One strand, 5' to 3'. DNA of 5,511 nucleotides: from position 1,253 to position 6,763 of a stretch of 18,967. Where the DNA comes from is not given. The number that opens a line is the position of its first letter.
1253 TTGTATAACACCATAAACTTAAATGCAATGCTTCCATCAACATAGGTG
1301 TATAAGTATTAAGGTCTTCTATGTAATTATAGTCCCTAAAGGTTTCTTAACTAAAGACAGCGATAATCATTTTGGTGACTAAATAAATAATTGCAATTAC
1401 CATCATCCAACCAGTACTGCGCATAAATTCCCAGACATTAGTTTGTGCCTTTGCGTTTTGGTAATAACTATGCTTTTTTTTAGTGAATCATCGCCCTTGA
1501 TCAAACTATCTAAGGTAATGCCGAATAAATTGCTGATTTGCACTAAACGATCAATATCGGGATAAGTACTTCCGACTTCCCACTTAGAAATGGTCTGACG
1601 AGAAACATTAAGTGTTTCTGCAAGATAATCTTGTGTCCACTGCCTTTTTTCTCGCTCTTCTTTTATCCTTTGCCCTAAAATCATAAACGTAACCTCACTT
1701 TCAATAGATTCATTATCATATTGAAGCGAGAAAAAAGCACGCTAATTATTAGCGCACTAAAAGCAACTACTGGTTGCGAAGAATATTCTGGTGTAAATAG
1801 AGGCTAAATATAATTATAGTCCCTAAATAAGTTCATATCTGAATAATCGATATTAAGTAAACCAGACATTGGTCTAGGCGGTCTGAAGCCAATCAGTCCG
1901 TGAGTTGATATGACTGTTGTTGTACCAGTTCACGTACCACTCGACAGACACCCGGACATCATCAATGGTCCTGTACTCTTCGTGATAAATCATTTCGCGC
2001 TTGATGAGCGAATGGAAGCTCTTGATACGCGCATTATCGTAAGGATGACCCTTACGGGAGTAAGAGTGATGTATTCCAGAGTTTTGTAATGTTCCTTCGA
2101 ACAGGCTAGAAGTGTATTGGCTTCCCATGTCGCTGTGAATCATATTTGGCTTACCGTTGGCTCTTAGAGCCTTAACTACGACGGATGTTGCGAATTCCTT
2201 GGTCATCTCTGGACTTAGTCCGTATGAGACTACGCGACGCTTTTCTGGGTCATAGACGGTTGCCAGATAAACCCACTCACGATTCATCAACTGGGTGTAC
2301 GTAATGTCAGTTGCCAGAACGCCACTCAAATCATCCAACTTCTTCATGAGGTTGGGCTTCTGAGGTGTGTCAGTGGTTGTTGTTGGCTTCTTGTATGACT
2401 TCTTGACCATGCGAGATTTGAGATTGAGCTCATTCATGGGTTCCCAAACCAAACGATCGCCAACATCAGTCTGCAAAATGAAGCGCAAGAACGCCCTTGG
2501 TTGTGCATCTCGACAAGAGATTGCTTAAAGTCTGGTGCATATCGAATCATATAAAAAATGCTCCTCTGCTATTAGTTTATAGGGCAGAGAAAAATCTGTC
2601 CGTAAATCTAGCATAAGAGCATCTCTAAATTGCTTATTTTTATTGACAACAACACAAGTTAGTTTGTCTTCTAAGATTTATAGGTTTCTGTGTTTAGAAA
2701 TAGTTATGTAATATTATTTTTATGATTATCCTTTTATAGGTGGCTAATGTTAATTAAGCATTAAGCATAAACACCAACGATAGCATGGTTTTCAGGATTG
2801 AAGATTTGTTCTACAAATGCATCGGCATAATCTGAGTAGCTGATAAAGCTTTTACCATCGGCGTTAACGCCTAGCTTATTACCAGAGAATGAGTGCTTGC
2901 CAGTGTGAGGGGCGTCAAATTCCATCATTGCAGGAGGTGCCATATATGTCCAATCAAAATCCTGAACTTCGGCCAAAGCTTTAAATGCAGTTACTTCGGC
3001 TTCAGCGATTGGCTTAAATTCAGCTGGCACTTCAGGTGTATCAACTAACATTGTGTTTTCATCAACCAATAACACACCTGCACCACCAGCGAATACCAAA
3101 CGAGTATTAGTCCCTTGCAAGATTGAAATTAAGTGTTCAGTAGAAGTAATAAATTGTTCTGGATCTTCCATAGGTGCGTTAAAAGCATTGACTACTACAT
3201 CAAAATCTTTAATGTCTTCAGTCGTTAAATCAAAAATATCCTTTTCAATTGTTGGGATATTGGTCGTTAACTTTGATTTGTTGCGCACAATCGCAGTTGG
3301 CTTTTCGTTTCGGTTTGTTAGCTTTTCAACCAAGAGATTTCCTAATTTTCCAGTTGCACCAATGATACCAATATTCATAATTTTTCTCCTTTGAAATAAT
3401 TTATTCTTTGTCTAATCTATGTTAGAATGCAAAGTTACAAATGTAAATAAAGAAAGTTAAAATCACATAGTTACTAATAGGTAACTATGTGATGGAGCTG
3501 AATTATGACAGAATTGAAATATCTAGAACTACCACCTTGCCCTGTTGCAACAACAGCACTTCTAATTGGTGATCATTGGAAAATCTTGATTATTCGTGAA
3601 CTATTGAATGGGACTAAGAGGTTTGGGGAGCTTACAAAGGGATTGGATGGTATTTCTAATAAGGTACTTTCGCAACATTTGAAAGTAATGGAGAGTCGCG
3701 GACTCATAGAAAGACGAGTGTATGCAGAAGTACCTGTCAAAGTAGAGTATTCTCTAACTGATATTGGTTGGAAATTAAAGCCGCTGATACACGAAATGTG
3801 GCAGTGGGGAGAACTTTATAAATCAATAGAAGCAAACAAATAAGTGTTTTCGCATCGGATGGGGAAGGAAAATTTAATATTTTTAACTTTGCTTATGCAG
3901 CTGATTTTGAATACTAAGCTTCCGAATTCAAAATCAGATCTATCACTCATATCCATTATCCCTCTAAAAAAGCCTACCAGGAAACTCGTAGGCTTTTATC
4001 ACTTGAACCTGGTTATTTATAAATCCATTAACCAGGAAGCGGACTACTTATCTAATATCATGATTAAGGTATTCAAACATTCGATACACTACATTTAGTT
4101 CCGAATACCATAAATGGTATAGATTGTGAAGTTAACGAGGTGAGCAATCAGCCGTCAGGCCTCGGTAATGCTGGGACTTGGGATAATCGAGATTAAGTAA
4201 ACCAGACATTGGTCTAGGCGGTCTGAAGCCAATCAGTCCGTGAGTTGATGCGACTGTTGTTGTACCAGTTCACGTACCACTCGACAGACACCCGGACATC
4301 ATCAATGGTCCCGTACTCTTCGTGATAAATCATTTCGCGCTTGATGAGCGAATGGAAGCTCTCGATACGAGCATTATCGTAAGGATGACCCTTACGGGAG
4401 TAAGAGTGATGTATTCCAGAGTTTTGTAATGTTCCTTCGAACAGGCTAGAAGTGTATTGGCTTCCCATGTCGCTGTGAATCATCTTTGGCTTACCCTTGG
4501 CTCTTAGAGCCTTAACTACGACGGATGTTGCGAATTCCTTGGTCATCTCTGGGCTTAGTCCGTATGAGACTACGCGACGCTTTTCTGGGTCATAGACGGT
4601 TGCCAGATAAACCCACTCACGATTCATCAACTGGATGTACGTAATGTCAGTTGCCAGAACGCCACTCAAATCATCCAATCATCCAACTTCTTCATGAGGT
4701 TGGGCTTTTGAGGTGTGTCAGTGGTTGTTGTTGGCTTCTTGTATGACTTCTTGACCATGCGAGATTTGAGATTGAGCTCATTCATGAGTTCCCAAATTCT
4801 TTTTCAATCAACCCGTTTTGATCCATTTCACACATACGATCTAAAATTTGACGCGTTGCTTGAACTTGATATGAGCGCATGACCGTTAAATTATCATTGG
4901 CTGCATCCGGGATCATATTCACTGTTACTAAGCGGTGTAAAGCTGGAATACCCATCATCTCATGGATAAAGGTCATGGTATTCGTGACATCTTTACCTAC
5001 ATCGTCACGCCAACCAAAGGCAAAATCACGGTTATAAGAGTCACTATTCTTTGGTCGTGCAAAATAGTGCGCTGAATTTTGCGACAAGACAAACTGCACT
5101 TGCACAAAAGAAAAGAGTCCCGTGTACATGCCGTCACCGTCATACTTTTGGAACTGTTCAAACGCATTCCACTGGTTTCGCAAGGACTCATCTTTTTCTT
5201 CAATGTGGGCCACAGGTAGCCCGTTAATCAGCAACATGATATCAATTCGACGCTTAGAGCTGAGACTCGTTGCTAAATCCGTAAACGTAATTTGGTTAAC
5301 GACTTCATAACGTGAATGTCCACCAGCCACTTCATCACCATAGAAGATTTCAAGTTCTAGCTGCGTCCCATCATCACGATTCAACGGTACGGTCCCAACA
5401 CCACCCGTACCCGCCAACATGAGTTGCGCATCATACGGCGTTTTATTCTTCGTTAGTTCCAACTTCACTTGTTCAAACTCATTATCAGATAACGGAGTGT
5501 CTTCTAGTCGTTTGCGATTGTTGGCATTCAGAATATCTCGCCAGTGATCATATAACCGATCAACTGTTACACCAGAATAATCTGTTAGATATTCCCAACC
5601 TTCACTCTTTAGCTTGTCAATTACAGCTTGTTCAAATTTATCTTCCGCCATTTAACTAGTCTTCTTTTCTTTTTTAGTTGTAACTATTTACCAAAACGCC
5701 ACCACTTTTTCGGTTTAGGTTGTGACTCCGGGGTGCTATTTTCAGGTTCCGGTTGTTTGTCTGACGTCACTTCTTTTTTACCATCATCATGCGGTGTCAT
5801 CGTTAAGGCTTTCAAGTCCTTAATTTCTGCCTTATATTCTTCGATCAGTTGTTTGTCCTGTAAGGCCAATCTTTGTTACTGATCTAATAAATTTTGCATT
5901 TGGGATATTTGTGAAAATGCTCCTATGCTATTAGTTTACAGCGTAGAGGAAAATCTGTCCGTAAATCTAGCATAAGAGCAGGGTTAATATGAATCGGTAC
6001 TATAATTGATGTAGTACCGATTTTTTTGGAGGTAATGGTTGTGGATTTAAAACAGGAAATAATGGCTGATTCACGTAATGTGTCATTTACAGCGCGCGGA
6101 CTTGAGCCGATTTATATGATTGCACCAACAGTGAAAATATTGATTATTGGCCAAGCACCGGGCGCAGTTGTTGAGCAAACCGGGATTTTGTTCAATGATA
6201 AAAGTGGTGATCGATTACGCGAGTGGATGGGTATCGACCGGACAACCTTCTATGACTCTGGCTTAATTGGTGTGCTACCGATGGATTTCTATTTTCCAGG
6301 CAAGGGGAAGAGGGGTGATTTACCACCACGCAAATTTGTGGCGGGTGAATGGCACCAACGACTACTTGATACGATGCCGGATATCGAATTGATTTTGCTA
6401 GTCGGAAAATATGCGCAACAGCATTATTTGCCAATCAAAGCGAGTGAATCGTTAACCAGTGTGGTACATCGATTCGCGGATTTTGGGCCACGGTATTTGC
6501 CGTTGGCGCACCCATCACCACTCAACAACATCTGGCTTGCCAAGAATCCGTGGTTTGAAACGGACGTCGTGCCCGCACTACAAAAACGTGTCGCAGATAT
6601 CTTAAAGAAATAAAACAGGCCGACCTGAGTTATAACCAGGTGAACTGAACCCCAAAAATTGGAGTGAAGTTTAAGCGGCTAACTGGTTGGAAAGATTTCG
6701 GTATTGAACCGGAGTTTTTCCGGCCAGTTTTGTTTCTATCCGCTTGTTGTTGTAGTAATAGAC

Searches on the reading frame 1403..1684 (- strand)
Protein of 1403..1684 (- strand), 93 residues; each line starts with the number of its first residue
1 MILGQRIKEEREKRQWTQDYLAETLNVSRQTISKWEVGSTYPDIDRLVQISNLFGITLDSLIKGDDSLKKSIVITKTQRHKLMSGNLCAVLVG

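Call 22: search_protein_families(library=pfam, proteins=[window:1403-1684:-], max_evalue=0.01)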
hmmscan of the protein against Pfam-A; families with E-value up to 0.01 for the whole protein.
window:1403-1684:- (93 aa): 7 families
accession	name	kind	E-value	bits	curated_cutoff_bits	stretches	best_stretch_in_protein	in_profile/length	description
PF01381.28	HTH_3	-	4.4e-17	62.3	23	1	7-60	1-54/55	Helix-turn-helix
PF12844.13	HTH_19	-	1.9e-15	57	30.2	1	4-66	1-63/64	Helix-turn-helix domain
PF13560.12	HTH_31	-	8.5e-09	36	27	1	3-57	2-57/64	Helix-turn-helix domain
PF07022.19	Phage_CI_repr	-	4.3e-07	30.6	22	1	19-68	16-64/65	Bacteriophage CI repressor helix-turn-helix domain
PF13443.12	HTH_26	-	3.7e-05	24.3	22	1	6-62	1-58/63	Cro/C1-type HTH DNA-binding domain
PF08279.18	HTH_11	-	0.00011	22.4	25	1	12-34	12-34/55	HTH domain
PF13744.12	HTH_37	-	0.0028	17.8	27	1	3-55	19-72/80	Helix-turn-helix domain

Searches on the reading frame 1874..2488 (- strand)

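Call 22: search_protein_families(library=pfam, proteins=[window:1874-2488:-], max_evalue=0.01)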
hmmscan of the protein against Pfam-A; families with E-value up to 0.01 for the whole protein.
window:1874-2488:- (204 aa): 4 families
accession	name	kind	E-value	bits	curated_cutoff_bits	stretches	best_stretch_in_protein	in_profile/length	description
PF00665.32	rve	-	3.2e-18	66.3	32.6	1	57-149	7-102/102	Integrase core domain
PF13683.12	rve_3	-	8.3e-12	45.1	26.5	1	138-193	2-57/67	Integrase core domain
PF13333.12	rve_2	-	8.5e-07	29.5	22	1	157-195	2-40/56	Integrase core domain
PF13610.12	DDE_Tnp_IS240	-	0.00024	21.7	27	1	63-182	9-126/139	DDE domain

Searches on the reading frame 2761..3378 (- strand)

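Call 22: search_protein_families(library=pfam, proteins=[window:2761-3378:-], max_evalue=0.01)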
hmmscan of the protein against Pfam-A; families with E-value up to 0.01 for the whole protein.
window:2761-3378:- (205 aa): 6 families
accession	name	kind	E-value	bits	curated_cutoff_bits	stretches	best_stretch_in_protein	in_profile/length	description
PF13460.12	NAD_binding_10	-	4.9e-16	59.6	27.2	1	7-195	1-184/184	NAD(P)H-binding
PF05368.20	NmrA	-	0.00084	19.5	27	1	3-37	5-40/298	NmrA-like family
PF01113.26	DapB_N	-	0.0021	18.6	25.6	1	1-64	1-73/124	Dihydrodipicolinate reductase, N-terminus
PF04961.17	FTCD_C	-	0.0028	17.8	24.5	1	14-80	33-99/182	Formiminotransferase-cyclodeaminase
PF01370.27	Epimerase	-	0.0028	17.6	20.9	1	5-99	3-115/240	NAD dependent epimerase/dehydratase family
PF16363.11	GDP_Man_Dehyd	-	0.0082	16.1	27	0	5-67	2-72/332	GDP-mannose 4,6 dehydratase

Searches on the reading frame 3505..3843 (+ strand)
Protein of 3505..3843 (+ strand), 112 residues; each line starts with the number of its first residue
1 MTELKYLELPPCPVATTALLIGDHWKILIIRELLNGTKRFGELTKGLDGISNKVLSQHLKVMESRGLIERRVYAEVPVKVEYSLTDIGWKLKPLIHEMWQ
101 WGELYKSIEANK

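Call 22: search_protein_families(library=pfam, proteins=[window:3505-3843:+], max_evalue=0.01)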
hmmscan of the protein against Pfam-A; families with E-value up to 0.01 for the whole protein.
window:3505-3843:+ (112 aa): 4 families
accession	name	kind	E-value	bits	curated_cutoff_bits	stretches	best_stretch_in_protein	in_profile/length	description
PF01638.23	HxlR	-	3.6e-31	107.3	20.8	1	20-107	1-88/91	HxlR-like helix-turn-helix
PF01022.26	HTH_5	-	5.7e-05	23.4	22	1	27-69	5-46/47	Bacterial regulatory protein, arsR family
PF12840.13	HTH_20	-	0.0003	21.1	27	1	41-71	22-51/51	Helix-turn-helix domain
PF08461.16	HTH_12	-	0.0018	18.6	21.4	1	49-75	29-57/66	Ribonuclease R winged-helix domain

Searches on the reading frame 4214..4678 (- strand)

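Call 22: search_protein_families(library=pfam, proteins=[window:4214-4678:-], max_evalue=0.01)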
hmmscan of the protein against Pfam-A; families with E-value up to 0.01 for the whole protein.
window:4214-4678:- (154 aa): 4 families
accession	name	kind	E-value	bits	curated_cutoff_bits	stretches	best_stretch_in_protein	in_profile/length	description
PF00665.32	rve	-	1.8e-19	70.3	32.6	1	7-99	7-102/102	Integrase core domain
PF13683.12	rve_3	-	2.9e-13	49.8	26.5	1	88-143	2-57/67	Integrase core domain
PF13333.12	rve_2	-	2.7e-09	37.5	22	1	106-147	1-42/56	Integrase core domain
PF13610.12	DDE_Tnp_IS240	-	1.4e-05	25.7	27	1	11-129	7-123/139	DDE domain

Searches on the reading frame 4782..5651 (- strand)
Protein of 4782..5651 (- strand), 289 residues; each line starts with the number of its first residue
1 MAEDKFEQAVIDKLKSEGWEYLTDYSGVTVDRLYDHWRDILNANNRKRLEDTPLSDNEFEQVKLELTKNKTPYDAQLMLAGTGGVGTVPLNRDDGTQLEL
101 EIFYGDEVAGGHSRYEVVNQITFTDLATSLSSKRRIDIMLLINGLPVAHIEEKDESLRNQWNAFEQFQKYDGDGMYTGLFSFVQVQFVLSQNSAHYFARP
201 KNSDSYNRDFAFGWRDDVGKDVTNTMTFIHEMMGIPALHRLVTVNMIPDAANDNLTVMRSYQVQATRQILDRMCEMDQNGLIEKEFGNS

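Call 22: search_protein_families(library=pfam, proteins=[window:4782-5651:-], max_evalue=0.01)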
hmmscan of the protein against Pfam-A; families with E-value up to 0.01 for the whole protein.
window:4782-5651:- (289 aa): 1 family
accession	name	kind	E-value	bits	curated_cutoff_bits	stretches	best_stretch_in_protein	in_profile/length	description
PF04313.20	HSDR_N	-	1.2e-22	81.2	25.1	1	3-202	4-195/198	Type I restriction enzyme R protein N terminus (HSDR_N)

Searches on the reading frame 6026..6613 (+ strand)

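Call 22: search_protein_families(library=pfam, proteins=[window:6026-6613:+], max_evalue=0.01)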
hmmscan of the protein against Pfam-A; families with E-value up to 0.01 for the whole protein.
window:6026-6613:+ (195 aa): 1 family
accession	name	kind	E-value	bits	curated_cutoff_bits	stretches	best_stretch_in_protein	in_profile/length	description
PF03167.25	UDG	-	5.7e-23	82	24.3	1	33-186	5-141/141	Uracil DNA glycosylase superfamily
